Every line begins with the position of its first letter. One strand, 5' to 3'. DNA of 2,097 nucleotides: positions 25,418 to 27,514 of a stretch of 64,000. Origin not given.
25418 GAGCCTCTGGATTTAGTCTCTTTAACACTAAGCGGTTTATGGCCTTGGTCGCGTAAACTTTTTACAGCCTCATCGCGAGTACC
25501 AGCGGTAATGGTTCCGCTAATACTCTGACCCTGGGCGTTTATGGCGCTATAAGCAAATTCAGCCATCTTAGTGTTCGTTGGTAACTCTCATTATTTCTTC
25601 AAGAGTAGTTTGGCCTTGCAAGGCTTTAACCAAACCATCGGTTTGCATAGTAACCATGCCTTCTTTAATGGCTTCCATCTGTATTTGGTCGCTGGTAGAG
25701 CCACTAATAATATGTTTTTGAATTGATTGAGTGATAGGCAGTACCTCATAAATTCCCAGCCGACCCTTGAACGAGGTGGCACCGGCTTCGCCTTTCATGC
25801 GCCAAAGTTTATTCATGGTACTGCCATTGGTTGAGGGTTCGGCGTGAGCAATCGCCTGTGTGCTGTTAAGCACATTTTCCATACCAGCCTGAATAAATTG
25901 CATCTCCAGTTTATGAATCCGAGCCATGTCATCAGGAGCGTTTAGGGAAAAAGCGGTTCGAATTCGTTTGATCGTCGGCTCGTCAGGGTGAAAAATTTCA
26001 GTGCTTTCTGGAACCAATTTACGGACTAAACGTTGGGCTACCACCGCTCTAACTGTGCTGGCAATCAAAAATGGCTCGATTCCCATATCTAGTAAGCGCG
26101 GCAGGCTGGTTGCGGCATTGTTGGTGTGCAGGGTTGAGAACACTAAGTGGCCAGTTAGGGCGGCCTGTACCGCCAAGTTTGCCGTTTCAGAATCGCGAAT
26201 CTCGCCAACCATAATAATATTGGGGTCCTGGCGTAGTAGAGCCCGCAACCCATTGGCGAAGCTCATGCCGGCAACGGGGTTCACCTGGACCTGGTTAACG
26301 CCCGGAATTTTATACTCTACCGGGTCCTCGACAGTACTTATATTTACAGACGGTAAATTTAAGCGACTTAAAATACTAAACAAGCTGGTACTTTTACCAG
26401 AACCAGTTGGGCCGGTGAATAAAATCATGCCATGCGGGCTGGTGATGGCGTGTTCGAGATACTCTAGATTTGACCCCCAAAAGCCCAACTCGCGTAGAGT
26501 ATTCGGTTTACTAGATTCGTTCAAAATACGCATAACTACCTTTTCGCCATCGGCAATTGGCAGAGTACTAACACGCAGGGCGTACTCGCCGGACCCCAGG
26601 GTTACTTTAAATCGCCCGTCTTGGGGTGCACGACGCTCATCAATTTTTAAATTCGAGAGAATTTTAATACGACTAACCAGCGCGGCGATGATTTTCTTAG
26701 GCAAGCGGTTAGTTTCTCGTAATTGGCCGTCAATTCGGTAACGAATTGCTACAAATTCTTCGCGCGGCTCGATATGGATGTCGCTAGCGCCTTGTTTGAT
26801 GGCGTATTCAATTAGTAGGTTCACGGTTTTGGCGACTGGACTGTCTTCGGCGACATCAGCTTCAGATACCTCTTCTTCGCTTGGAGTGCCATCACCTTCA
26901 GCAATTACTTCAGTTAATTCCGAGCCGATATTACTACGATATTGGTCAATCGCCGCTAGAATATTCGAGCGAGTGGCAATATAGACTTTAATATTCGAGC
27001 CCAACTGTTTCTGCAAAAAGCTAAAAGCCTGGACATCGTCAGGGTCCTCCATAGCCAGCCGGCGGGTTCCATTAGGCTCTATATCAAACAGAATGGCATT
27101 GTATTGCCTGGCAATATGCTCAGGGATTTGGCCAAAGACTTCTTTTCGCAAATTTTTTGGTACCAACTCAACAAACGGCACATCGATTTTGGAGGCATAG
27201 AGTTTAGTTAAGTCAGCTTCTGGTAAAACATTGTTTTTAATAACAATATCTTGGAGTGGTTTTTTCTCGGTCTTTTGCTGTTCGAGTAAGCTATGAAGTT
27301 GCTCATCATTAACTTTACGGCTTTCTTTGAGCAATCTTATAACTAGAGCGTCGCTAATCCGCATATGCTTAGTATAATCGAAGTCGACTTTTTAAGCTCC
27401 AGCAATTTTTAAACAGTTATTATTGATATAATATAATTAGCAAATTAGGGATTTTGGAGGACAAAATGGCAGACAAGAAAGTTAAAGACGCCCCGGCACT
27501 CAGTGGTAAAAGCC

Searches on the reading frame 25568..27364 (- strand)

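Call 12: search_protein_families(library=pfam, proteins=[window:25568-27364:-])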
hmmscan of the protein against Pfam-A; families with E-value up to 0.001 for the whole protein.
window:25568-27364:- (598 aa): 3 families
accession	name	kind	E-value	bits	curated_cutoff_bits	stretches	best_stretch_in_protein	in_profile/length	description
PF00437.27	T2SSE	-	9.1e-124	413.3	24.9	1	172-593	3-370/370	Type II/IV secretion system protein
PF05157.20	MshEN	-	2.2e-14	53.7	23.1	1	61-145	2-86/90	MshEN domain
PF13555.12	AAA_29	-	0.00098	19.3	27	0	308-328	19-39/61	P-loop containing region of AAA domain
